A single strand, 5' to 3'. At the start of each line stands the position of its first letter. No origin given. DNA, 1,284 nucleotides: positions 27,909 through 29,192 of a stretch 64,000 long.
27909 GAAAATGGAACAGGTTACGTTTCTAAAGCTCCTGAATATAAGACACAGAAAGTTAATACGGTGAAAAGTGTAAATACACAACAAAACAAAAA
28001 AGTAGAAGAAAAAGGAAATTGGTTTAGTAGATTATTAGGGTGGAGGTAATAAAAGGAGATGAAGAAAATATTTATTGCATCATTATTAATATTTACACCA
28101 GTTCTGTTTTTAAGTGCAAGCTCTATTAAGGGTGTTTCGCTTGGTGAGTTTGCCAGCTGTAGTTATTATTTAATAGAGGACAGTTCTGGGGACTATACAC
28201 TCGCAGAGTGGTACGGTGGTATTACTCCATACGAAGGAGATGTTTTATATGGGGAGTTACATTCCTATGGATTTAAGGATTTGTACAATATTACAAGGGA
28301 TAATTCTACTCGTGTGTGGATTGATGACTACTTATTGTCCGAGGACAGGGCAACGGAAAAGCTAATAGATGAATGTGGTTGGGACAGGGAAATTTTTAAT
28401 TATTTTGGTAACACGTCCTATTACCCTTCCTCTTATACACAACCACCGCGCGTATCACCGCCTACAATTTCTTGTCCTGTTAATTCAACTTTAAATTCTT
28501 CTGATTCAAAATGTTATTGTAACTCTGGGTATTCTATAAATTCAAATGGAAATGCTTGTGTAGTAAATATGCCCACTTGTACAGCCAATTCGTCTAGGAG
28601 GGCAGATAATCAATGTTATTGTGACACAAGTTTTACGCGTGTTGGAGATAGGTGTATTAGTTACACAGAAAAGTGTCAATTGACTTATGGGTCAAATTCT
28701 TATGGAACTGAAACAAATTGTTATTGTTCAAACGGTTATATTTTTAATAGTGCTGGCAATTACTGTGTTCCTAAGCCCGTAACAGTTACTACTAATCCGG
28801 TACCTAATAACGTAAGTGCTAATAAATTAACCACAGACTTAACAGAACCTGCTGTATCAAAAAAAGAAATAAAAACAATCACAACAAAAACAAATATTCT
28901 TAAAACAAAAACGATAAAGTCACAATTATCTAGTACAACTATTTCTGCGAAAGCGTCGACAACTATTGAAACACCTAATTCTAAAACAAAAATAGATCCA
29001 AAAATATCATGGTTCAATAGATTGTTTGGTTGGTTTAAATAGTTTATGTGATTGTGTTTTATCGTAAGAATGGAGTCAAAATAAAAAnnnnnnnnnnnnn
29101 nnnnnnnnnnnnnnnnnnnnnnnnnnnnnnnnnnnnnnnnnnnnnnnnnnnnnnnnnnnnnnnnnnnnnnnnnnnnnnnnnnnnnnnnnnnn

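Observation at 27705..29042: Secreted Cys-repeat protein family with a shared C-terminal W-F-x-R-L-(L/F)-G-W tail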

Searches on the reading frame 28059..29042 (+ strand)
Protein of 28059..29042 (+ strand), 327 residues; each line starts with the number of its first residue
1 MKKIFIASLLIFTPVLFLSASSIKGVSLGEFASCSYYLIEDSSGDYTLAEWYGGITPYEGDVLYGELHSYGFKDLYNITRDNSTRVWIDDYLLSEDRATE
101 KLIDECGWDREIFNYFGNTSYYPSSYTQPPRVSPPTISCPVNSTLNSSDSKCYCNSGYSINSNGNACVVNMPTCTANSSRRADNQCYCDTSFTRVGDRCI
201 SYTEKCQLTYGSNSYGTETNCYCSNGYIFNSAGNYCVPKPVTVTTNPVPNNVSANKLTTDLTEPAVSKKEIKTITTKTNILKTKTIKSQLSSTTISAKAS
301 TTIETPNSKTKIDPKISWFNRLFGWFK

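Call 6: search_protein_families(library=pfam, proteins=[window:28059-29042:+], max_evalue=1)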
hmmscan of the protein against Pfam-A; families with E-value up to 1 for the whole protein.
window:28059-29042:+ (327 aa): 4 families
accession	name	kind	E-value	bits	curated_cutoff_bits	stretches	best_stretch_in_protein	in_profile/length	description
PF12662.13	cEGF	-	0.00028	21.1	26.6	1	151-168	3-20/24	Complement Clr-like EGF-like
PF19202.5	DUF5874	-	0.0091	16.8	27.1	1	139-171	40-70/74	Family of unknown function (DUF5874)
PF01826.23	TIL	-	0.04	14.5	24.5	1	219-239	33-52/55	Trypsin Inhibitor like cysteine rich domain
PF09064.16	EGF_Tme5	-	0.74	10.2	22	0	217-230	16-29/34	Thrombomodulin like fifth domain, EGF-like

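Call 7: search_protein_families(library=ncbifam, proteins=[window:28059-29042:+], max_evalue=1)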
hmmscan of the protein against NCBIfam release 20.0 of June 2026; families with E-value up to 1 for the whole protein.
window:28059-29042:+ (327 aa): 0 families

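Call 9: find_homologous_proteins(query=window:28059-29042:+, max_evalue=0.001)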
Query window:28059-29042:+ (327 aa): 18 proteins with E <= 0.001 among 1225 candidates.
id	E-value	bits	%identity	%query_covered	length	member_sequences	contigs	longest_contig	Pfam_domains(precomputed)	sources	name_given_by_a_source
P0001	1.2e-216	736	99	100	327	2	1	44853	-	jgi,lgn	jgi:hypothetical protein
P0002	6.0e-75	270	50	85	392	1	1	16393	-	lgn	-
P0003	2.0e-70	256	44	71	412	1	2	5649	PF19202.7,PF01826.24,PF12662.14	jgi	jgi:hypothetical protein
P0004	2.1e-68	249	67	52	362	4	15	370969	-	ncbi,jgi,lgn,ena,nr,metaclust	ncbi:MAG: hypothetical protein A2481_03255 [Candidatus Yonathbacteria bacterium RIFOXYC2_FULL_47_9]|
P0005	3.7e-65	238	39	100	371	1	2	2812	PF12662.14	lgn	-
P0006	1.3e-63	233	41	100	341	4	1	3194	PF25387.2,PF19202.7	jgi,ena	-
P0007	6.0e-63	231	43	96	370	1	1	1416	-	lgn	-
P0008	9.6e-60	220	42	94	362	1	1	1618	-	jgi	jgi:hypothetical protein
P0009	6.1e-58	214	50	76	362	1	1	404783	PF08239.18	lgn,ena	-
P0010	1.2e-57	214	41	74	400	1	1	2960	PF08239.18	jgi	jgi:hypothetical protein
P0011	1.5e-56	210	45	72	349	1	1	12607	PF25387.2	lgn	-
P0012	2.4e-53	199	42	93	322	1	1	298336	PF12662.14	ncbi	-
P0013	3.2e-50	189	36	99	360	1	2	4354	-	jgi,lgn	jgi:hypothetical protein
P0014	3.6e-50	189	40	81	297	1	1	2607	-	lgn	-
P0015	1.3e-49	187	53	62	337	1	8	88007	PF25387.2,PF12662.14,PF12947.14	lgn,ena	-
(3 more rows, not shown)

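Call 15: find_encoding_contigs(protein=P0004, flank=10000, max_places=3)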
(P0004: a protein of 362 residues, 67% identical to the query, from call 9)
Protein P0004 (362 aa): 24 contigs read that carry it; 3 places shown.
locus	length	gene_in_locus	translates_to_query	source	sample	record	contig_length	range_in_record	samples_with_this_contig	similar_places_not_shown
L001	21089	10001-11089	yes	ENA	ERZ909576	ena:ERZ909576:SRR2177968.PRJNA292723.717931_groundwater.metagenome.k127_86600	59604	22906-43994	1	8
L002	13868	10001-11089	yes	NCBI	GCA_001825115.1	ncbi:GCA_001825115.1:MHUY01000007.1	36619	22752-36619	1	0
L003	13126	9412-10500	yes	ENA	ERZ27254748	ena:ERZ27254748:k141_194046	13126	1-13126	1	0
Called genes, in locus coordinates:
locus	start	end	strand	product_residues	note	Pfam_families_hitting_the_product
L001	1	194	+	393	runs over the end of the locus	-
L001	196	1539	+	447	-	-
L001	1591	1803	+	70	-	PF01176:eIF-1a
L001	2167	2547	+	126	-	PF00416:Ribosomal_S13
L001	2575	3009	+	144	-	PF00411:Ribosomal_S11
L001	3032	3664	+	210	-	PF00163:Ribosomal_S4, PF01479:S4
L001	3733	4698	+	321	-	PF01193:RNA_pol_L, PF01000:RNA_pol_A_bac, PF03118:RNA_pol_A_CTD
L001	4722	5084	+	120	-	PF01196:Ribosomal_L17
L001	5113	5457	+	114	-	PF00572:Ribosomal_L13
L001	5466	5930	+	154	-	PF00380:Ribosomal_S9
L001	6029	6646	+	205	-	PF01025:GrpE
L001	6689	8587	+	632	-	PF00012:HSP70, PF06723:MreB_Mbl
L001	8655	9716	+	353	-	PF00226:DnaJ, PF01556:DnaJ_C, PF00684:DnaJ_CXXCXGXG, PF15777:Anti-TRAP (faint)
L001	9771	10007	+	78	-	-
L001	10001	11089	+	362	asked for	-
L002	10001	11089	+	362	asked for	-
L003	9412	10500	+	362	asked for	-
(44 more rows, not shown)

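Call 31: predict_structure(alignment_id=A1)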
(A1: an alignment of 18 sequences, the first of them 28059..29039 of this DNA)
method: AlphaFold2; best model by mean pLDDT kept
length: 327 residues; sequences in the alignment: 18
mean_pLDDT: 67.9   pTM: 0.34
mean pLDDT of the five models: 67.9, 62.5, 60.3, 60.3, 58.9
residues with pLDDT >= 90: 50; 70-90: 129; 50-70: 57; < 50: 91
segments of 3 or more residues with pLDDT < 50: 16-19, 119-133, 251-316, 325-327
pLDDT, mean of each block of 10 residues (from residue 1): 56 48 79 86 86 74 67 54 71 88 88 70 36 64 86 88 85 86 89 91 91 86 91 88 67 42 40 37 34 36 33 47 51
secondary structure, 60 per line:
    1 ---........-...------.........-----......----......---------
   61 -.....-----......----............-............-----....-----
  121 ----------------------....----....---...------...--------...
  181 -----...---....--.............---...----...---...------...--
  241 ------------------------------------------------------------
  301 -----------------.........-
elements in order: H4-11 E22-30 E36-41 E46-51 E62-66 E72-77 E82-93 H95-106 H112-115 E143-146 E151-154 E158-160 E167-169 E178-180 E186-188 E192-195 E198-201 H202-210 E214-216 E221-223 E227-229 E236-238 H318-326

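Call 35: fold_search(model_id=the predicted structure, library=pdb)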
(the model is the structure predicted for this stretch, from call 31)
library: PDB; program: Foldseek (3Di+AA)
matches with E <= 10: 599; with E <= 0.001: 0
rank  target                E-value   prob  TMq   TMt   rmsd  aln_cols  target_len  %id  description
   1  8ezl_A                8.0e-02  0.47  0.11  0.17  12.6       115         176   18  Pfs25 in complex with transmission-reducing antibody AS01-50 (released 2023-08-16)
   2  8e1z_A                8.5e-02  0.66  0.13  0.22  14.5       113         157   18  Crystal structure of Plasmodium falciparum ookinete surface antigen Pfs28 (released 2022-11-30)
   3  6phb_E                1.3e-01  0.72  0.14  0.23  13.8       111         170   22  Pfs25 in complex with the human transmission blocking antibody 2530 (released 2019-10-02)
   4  6phb_I                1.3e-01  0.69  0.14  0.23  13.8       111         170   22  Pfs25 in complex with the human transmission blocking antibody 2530 (released 2019-10-02)
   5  6b0h_I                2.3e-01  0.54  0.14  0.23  13.7       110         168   17  Crystal structure of Pfs25 in complex with the transmission blocking antibody 1262 (released 2017-11-15)
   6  6b0a_A                2.9e-01  0.66  0.15  0.25  13.3       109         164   20  Crystal structure of Pfs25 in complex with the transmission blocking antibody 1269 (released 2017-11-15)
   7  6zxf_j                3.5e-01  0.21  0.12  0.29  13.0        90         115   16  Cryo-EM structure of a late human pre-40S ribosomal subunit - State G (released 2020-12-02)
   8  1xka_L                3.7e-01  0.25  0.10  0.25  14.2        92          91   17  FACTOR XA COMPLEXED WITH A SYNTHETIC INHIBITOR FX-2212A,(2S)-(3'-AMIDINO-3-BIPHENYLYL)-5-(4-PYRIDYLAMINO)PENTANOIC ACI (released 1999-03-23)
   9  6b0g_E                4.4e-01  0.47  0.14  0.25  13.7       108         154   20  Crystal structure of Pfs25 in complex with the transmission blocking antibody 1245 (released 2017-11-08)
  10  6vep_W                4.9e-01  0.15  0.12  0.12  11.1       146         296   17  Human insulin in complex with the human insulin microreceptor in turn in complex with Fv 83-7 (released 2020-06-03)
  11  3uex                  4.9e-01  0.08  0.11  0.18  11.2       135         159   10  Bovine beta-lactoglobulin complex with stearic acid (released 2011-11-09)
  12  2w86                  5.2e-01  0.21  0.10  0.18  11.8       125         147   13  Crystal structure of fibrillin-1 domains cbEGF9hyb2cbEGF10, calcium saturated form (released 2009-05-26)
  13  6s3y_B                5.8e-01  0.11  0.10  0.20  12.8       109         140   16  CBDP35 SeMet structure (released 2020-07-15)
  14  4ck4_A                6.5e-01  0.06  0.10  0.16  11.4       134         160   11  Ovine beta-Lactoglobulin at Atomic Resolution (released 2014-10-08)
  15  8pn8_G                7.7e-01  0.08  0.10  0.13  12.8       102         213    9  Engineered glycolyl-CoA carboxylase (L100N variant) with bound CoA (released 2023-11-29)
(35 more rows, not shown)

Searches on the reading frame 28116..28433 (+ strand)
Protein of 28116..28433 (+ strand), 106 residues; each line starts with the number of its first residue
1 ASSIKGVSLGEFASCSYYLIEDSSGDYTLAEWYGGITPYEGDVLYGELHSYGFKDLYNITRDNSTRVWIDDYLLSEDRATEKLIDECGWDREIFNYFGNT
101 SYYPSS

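Call 33: search_protein_representatives(protein=window:28116-28433:+)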
Query: 106 residues. Proteins with E-value up to 0.001 (for the whole library): 420; up to 1e-10: 171; up to 1e-30: 18. The best 150 are listed.
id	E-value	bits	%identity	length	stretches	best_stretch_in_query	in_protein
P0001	9.9e-65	231.9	99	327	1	1-106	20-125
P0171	2.3e-55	201.7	33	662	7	13-87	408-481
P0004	3.2e-47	175.5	81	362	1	1-103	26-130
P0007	1.6e-45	170.0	81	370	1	3-103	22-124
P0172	5.5e-44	165.0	67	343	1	1-104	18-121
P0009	1.4e-43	163.7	77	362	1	3-104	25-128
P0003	1.5e-43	163.6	76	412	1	3-98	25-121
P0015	9.5e-43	161.1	77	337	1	3-102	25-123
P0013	1.4e-42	160.5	74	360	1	1-101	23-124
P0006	6.1e-42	158.5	71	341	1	3-104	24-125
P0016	1.2e-41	157.5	73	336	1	2-100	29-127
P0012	2.0e-39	150.3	66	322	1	1-105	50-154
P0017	3.8e-39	149.4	69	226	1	3-102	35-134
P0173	9.5e-37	141.7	64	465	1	3-99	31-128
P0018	1.3e-36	141.3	65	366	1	2-102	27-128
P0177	7.2e-24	100.2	31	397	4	5-94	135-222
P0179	6.1e-21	90.8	43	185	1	2-101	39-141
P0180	8.7e-21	90.3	48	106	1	3-87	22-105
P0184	2.5e-19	85.6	48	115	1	7-87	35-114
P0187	2.8e-18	82.2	55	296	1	12-87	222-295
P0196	3.8e-17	78.6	52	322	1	13-87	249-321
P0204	3.5e-16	75.5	30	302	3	11-94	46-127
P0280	2.9e-12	62.9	48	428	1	6-87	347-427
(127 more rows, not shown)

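Call 34: search_protein_families(library=pfam, proteins=[P0171, P0177, P0180, P0184, P0187, P0196, P0179, P0204, P0280, P0173], max_evalue=0.01)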
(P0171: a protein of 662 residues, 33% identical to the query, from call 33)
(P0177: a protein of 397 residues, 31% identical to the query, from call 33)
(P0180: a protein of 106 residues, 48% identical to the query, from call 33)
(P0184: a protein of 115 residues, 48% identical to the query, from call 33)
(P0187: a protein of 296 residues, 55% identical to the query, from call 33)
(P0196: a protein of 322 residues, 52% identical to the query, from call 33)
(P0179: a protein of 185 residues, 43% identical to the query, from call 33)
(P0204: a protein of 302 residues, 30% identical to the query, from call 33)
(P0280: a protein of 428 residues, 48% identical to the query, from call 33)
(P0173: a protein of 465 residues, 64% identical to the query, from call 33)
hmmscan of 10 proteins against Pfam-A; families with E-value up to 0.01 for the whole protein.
P0171 (662 aa): 1 family
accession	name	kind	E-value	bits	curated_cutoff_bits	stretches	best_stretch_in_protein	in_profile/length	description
PF02700.19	PurS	-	3.7e-07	30.7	22.2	0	74-123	16-63/77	Phosphoribosylformylglycinamidine (FGAM) synthase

P0177 (397 aa): 4 families
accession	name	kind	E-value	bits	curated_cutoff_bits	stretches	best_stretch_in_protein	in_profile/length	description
PF02700.19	PurS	-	4.1e-05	24.1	22.2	0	175-218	22-63/77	Phosphoribosylformylglycinamidine (FGAM) synthase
PF02775.26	TPP_enzyme_C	-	0.0013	19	21.9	0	323-346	71-94/151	Thiamine pyrophosphate enzyme, C-terminal TPP binding domain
PF24909.1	vWA_SIBA-E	-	0.0015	18.5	27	0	333-383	56-105/284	Integrin beta-like protein A-E, vWA-like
PF19350.4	DUF5928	-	0.0023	17.8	27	0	322-345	130-153/256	Family of unknown function (DUF5928)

P0180 (106 aa): 0 families

P0184 (115 aa): 0 families

P0187 (296 aa): 6 families
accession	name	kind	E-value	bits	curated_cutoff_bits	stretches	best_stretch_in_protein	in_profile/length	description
PF12662.13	cEGF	-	6.9e-10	39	26.6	1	125-143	1-19/24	Complement Clr-like EGF-like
PF14670.12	FXa_inhibition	-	1.2e-06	29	33.4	1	121-143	14-36/36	Coagulation Factor Xa inhibitory site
PF07645.21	EGF_CA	-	0.00012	22.6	27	1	117-143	17-43/43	Calcium-binding EGF domain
PF01826.23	TIL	-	0.0017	18.9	24.5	0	59-101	9-52/55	Trypsin Inhibitor like cysteine rich domain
PF00008.33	EGF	-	0.002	18.8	21.5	0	122-134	15-28/32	EGF-like domain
PF12947.13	EGF_3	-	0.0083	16.8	28.5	0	121-143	16-36/36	EGF domain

P0196 (322 aa): 1 family
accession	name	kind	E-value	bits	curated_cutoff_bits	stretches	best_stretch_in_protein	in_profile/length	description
PF25387.1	ADGRF3_N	-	0.00043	21.1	31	1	197-226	7-36/60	ADGRF3-like, N-terminal domain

P0179 (185 aa): 0 families

P0204 (302 aa): 2 families
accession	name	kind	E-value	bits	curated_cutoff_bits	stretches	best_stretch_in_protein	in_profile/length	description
PF19350.4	DUF5928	-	0.0037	17.1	27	0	44-79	127-162/256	Family of unknown function (DUF5928)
PF02700.19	PurS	-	0.0064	17.1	22.2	0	74-123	16-63/77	Phosphoribosylformylglycinamidine (FGAM) synthase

P0280 (428 aa): 0 families

P0173 (465 aa): 0 families
